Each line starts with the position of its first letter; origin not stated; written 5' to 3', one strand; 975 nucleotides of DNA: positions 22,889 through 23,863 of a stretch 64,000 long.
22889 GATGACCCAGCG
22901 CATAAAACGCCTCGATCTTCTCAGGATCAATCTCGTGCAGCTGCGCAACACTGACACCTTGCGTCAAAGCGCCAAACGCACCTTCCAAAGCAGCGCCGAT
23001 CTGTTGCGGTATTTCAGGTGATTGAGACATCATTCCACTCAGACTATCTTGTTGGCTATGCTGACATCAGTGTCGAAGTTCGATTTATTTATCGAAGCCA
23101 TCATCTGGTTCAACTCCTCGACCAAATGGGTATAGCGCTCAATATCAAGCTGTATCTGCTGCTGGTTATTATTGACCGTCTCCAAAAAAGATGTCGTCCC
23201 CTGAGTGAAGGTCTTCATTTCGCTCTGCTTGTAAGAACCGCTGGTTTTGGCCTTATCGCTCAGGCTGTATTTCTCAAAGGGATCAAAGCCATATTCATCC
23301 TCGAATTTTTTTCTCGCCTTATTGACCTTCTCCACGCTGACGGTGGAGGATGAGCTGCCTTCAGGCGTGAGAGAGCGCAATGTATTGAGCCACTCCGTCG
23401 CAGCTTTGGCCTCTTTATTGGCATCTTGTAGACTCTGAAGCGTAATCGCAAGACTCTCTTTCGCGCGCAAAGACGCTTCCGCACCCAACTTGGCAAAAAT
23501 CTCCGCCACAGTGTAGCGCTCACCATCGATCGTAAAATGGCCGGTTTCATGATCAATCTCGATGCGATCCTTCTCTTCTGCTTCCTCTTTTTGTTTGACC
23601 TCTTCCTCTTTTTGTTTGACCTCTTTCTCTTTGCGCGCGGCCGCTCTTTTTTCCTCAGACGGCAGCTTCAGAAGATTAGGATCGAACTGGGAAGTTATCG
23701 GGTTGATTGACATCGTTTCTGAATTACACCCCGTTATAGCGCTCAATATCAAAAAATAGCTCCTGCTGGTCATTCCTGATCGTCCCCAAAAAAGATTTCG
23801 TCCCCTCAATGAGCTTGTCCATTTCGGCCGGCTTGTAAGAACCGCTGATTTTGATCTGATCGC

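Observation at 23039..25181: Tandem triplication of a novel family of small hydrophilic T3SS-associated proteins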

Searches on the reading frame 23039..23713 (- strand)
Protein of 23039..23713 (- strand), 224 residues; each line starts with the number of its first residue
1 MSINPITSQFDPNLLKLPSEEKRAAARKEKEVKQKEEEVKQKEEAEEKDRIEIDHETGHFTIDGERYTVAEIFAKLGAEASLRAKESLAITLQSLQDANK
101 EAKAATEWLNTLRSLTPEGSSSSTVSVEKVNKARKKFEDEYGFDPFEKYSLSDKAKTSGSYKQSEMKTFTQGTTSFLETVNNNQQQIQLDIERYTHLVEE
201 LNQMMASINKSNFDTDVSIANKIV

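Call 5: search_protein_families(library=pfam, proteins=[window:23039-23713:-], max_evalue=0.1)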
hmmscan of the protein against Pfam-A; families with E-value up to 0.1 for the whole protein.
window:23039-23713:- (224 aa): 2 families
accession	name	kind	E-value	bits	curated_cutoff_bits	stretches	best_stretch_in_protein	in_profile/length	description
PF03879.20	Cgr1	-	0.039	14.8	32.5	1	20-68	34-82/108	Cgr1 family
PF24828.1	DUF7713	-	0.044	13.8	24.1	1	36-72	8-47/68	Domain of unknown function (DUF7713)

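Call 7: find_homologous_proteins(query=A1, max_evalue=0.001)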
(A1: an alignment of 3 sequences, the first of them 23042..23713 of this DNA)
Query A1 (3 sequences) (224 aa, profile of the alignment): 6 proteins with E <= 0.001 among 5889 candidates.
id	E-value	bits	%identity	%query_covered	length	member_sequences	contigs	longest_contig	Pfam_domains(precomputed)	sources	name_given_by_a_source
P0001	3.2e-115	401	100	100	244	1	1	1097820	-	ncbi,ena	-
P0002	8.0e-98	344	54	88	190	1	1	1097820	-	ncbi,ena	-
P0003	4.5e-94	332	33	46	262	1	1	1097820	-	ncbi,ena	-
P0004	1.1e-62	230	26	74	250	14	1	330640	-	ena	-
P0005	4.4e-62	228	49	100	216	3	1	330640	-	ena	-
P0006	1.1e-44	171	43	92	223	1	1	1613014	-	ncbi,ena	-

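Call 8: search_solved_structures(query=A1, max_evalue=10)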
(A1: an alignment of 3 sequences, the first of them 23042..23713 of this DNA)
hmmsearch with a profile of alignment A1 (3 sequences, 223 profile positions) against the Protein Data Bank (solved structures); distinct sequences matched with E-value up to 10: 4.
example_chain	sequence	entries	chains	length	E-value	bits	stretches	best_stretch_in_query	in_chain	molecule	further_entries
3o5c_A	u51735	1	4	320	1.5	11.6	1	122-162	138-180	Cytochrome c551 peroxidase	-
7y9n_A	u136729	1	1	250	1.6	11.4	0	94-209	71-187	Spike protein S2',5HB-H2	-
6tao_A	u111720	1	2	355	1.8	11.3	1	162-197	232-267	Non-hemolytic enterotoxin lytic component L1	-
6w08_A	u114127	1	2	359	1.8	11.3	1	162-197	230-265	Motility Associated Killing Factor E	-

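Call 10: find_encoding_contigs(protein=P0005, flank=10000, max_places=3)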
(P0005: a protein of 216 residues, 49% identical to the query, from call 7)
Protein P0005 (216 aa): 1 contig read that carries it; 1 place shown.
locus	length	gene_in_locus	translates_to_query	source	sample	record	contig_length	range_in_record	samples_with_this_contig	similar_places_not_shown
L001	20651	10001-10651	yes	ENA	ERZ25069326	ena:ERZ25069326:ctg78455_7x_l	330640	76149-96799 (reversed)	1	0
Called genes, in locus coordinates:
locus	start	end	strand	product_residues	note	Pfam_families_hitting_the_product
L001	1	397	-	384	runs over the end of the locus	PF00696:AA_kinase, PF01472:PUA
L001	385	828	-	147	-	PF01926:MMR_HSR1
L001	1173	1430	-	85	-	PF01018:GTP1_OBG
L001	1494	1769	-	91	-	PF01016:Ribosomal_L27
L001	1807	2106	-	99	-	PF00829:Ribosomal_L21p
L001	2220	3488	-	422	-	PF13187:Fer4_9 (faint), PF14697:Fer4_21 (faint), PF12838:Fer4_7, PF13183:Fer4_8, PF13237:Fer4_10 (weak), PF13484:Fer4_16 (weak), PF13534:Fer4_17, PF02754:CCG, +3 more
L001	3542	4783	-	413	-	PF01565:FAD_binding_4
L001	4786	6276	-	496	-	PF01565:FAD_binding_4, PF02913:FAD-oxidase_C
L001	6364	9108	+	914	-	PF05925:IpgD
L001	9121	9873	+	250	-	-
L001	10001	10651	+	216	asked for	-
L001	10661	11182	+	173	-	PF14559:TPR_19 (faint), PF13414:TPR_11 (faint), PF07719:TPR_2 (faint), PF07720:TPR_3 (faint)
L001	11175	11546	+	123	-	-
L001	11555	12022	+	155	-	PF07719:TPR_2 (faint)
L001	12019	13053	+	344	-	PF04888:SseC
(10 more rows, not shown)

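Call 11: find_encoding_contigs(protein=P0006, flank=10000, max_places=3)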
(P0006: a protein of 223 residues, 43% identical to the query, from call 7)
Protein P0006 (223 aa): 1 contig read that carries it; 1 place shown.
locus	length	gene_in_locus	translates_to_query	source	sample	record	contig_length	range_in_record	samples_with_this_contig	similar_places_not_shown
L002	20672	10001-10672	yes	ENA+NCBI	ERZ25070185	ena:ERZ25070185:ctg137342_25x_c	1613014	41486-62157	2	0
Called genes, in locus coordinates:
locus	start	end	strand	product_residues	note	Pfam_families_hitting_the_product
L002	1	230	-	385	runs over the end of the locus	PF00696:AA_kinase, PF01472:PUA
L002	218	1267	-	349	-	PF01018:GTP1_OBG, PF01926:MMR_HSR1, PF02421:FeoB_N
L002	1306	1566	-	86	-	PF01016:Ribosomal_L27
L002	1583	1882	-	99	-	PF00829:Ribosomal_L21p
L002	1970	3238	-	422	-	PF13187:Fer4_9 (faint), PF14697:Fer4_21 (faint), PF12838:Fer4_7, PF13183:Fer4_8, PF13237:Fer4_10, PF13484:Fer4_16 (weak), PF13534:Fer4_17, PF02754:CCG, +3 more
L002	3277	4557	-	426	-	PF01565:FAD_binding_4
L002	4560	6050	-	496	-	PF01565:FAD_binding_4, PF02913:FAD-oxidase_C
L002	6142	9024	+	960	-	PF05925:IpgD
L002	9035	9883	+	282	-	-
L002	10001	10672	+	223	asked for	-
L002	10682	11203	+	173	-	PF13414:TPR_11 (faint), PF07719:TPR_2 (faint), PF14559:TPR_19 (weak)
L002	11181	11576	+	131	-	-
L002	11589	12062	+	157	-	-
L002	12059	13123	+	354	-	PF04888:SseC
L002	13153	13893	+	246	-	PF09599:IpaC_SipC (weak)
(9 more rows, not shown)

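Call 26: predict_structure(alignment_id=A4)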
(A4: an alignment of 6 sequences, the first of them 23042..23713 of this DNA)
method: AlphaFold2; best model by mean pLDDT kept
length: 224 residues; sequences in the alignment: 6
mean_pLDDT: 75.9   pTM: 0.55
mean pLDDT of the five models: 75.9, 73.8, 73.7, 72.3, 71.7
residues with pLDDT >= 90: 93; 70-90: 51; 50-70: 43; < 50: 37
segments of 3 or more residues with pLDDT < 50: 1-20, 37-48
pLDDT, mean of each block of 10 residues (from residue 1): 34 39 52 50 44 62 71 79 88 94 96 92 94 97 94 90 94 95 93 89 77 56 51
secondary structure, 60 per line:
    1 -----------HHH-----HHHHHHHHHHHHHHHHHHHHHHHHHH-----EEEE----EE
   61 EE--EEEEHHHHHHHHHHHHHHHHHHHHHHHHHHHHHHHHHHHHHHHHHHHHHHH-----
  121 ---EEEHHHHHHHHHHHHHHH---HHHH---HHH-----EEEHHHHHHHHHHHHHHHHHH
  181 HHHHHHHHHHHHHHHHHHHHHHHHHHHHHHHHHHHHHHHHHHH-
elements in order: H20-45 E51-54 E59-62 E65-68 H69-115 E124-126 H127-141 H145-148 E160-162 H163-223

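Call 31: find_related_loci(query=A4, collection=genome_contigs, flank=10000)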
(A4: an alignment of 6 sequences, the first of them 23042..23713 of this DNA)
Query A4 (224 aa) in genome_contigs; peptide patterns used: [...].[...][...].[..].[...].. (x = any residue, [..] = any of these).
166 stretches matched a pattern; 2 encode a relative of the query (tblastn E <= 1e-3); 2 distinct loci.
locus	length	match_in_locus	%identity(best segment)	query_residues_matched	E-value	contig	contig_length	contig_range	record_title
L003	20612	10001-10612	43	1-207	5e-44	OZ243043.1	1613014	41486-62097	MAG: Alphaproteobacteria bacterium isolate 66b0c868-fd97-4540-bf87-dd06cb01c8a4 genome assembly, chromosome: 1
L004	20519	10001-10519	38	51-223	4e-39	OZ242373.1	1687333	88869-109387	MAG: Alphaproteobacteria bacterium isolate dfc899fd-99f1-4d6b-8c29-14d7545181b9 genome assembly, chromosome: 1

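Call 34: search_protein_representatives(alignment_id=A4)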
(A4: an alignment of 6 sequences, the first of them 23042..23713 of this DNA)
Query: 6 sequences, 216 profile positions. Proteins with E-value up to 0.001 (for the whole library): 44; up to 1e-10: 26; up to 1e-30: 16. The best 44 are listed.
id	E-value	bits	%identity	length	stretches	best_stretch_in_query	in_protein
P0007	1.0e-92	325.9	-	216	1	1-216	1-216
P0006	7.3e-91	319.9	-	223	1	1-216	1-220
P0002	3.1e-86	304.7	-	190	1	1-190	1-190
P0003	1.3e-81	289.6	-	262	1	25-216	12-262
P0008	3.5e-59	216.3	-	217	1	14-216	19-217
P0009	1.2e-53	198.3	-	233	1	41-216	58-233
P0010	1.7e-52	194.5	-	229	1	28-216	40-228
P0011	3.3e-50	187.0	-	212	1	30-215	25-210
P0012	2.8e-48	180.6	-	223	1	41-216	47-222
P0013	7.5e-43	162.9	-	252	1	43-216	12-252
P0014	3.9e-42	160.6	-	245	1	41-212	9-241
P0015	8.5e-42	159.5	-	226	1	42-216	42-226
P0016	3.7e-39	150.8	-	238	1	40-216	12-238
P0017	2.5e-38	148.1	-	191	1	40-216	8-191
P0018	1.7e-35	138.9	-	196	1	39-216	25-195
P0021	2.1e-22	96.1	-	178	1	49-216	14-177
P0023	1.3e-20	90.2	-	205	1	36-215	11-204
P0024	3.9e-20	88.6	-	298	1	50-216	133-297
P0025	4.3e-19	85.2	-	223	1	25-215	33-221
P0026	5.9e-17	78.3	-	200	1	39-215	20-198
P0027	1.6e-13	67.0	-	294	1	29-214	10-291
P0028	9.5e-13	64.5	-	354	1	45-214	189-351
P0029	3.5e-11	59.4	-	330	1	50-212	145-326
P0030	9.5e-10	54.7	-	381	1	28-214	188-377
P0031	3.6e-09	52.8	-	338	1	48-213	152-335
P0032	4.6e-08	49.2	-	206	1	100-216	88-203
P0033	6.1e-08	48.8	-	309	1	4-214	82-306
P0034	8.6e-08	48.3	-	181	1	84-200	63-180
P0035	1.0e-07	48.1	-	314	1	45-215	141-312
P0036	5.1e-07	45.8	-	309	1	49-215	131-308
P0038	2.1e-06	43.8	-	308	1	42-210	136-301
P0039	2.5e-06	43.5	-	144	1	80-214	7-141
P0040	7.7e-06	41.9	-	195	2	45-114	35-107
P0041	3.2e-05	39.9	-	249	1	41-215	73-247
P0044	1.8e-04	37.5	-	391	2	55-122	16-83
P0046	8.1e-04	35.3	-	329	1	39-215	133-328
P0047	8.5e-04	35.3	-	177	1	51-215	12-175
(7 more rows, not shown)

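Call 36: search_protein_families(library=pfam, alignment_id=A6, max_evalue=0.01)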
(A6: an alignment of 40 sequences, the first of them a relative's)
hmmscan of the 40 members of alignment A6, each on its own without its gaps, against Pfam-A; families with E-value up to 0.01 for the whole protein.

A. member 1, P0024 (298 aa): 0 families

B. families by the number of members that match (of 40 scanned): 8 families
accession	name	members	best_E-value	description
PF05911.16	FPP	1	0.00085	Filament-like plant protein, long coiled-coil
PF09392.15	T3SS_needle_F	1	0.0017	Type III secretion needle MxiH, YscF, SsaG, EprI, PscF, EscF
PF06160.17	EzrA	1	0.0028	Septation ring formation regulator, EzrA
PF20355.3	DUF6650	1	0.0032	Family of unknown function (DUF6650)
PF05396.16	Phage_T7_Capsid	1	0.0051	Phage T7 capsid assembly protein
PF12804.13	NTP_transf_3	1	0.006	MobA-like NTP transferase domain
PF13519.12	VWA_2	1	0.0072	von Willebrand factor type A domain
PF18713.7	DUF5645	1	0.0089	Domain of unknown function (DUF5645)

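Call 38: find_encoding_contigs(protein=P0033, flank=8000, max_places=2)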
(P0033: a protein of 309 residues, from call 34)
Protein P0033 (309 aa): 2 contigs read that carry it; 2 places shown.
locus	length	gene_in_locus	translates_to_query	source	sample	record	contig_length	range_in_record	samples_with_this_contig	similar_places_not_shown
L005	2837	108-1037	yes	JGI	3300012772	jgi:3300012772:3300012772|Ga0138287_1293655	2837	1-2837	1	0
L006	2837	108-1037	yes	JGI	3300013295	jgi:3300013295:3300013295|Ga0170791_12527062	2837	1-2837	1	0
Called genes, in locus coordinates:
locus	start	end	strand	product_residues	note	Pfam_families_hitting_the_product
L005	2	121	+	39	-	?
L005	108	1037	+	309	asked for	-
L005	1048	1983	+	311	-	-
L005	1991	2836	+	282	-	?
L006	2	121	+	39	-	?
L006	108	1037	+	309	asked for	-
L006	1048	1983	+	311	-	-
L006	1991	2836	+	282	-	?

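Call 39: find_encoding_contigs(protein=P0021, flank=8000, max_places=2)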
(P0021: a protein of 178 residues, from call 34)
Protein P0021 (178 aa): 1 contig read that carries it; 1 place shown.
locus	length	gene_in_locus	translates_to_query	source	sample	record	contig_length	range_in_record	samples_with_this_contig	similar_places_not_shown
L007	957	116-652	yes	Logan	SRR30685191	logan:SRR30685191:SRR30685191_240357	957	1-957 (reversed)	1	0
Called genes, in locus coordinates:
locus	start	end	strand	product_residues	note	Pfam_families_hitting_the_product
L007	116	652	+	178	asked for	-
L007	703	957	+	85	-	?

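Call 40: list_cluster_members(proteins=[P0028, P0029, P0031, P0035, P0036, P0038, P0046, P0024, P0027, P0030])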
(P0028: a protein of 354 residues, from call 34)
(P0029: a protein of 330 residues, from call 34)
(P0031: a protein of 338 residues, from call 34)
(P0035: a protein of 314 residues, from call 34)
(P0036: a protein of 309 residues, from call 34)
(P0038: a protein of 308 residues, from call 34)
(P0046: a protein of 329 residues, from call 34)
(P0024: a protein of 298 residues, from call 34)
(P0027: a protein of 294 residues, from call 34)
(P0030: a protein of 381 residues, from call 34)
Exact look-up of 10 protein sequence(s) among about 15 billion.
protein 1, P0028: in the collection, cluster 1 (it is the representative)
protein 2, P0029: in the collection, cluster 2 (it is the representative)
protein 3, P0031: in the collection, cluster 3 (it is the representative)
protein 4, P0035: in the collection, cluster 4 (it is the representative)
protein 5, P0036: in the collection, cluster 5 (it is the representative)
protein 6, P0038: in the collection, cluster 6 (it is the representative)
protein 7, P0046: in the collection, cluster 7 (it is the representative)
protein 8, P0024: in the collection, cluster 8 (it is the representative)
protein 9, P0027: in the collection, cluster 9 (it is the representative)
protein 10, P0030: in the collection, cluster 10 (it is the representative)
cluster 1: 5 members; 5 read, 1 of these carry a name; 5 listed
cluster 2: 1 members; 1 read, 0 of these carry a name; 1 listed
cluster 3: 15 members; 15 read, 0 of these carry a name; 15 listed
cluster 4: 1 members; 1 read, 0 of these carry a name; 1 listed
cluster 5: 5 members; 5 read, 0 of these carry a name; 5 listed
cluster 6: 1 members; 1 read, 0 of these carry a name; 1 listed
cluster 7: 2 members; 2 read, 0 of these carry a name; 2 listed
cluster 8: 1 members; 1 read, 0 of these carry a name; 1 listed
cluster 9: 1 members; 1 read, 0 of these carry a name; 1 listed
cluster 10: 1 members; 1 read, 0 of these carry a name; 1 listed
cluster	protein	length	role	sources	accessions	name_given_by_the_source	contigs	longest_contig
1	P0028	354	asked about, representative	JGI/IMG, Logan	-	-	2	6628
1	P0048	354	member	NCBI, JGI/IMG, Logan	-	hypothetical protein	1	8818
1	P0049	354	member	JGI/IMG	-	-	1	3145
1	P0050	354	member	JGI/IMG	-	-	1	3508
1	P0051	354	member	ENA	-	-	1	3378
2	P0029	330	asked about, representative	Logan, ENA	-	-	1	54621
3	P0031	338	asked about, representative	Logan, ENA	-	-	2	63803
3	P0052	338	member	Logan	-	-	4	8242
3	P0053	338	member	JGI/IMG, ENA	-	-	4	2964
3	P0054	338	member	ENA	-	-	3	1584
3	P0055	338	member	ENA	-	-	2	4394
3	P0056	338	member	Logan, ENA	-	-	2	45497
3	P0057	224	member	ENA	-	-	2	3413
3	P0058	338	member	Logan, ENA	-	-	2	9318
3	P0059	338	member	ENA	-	-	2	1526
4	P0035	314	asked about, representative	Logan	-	-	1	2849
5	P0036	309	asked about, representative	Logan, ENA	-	-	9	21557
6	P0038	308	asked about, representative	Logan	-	-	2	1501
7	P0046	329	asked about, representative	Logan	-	-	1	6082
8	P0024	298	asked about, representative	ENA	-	-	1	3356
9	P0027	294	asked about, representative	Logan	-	-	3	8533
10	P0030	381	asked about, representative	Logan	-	-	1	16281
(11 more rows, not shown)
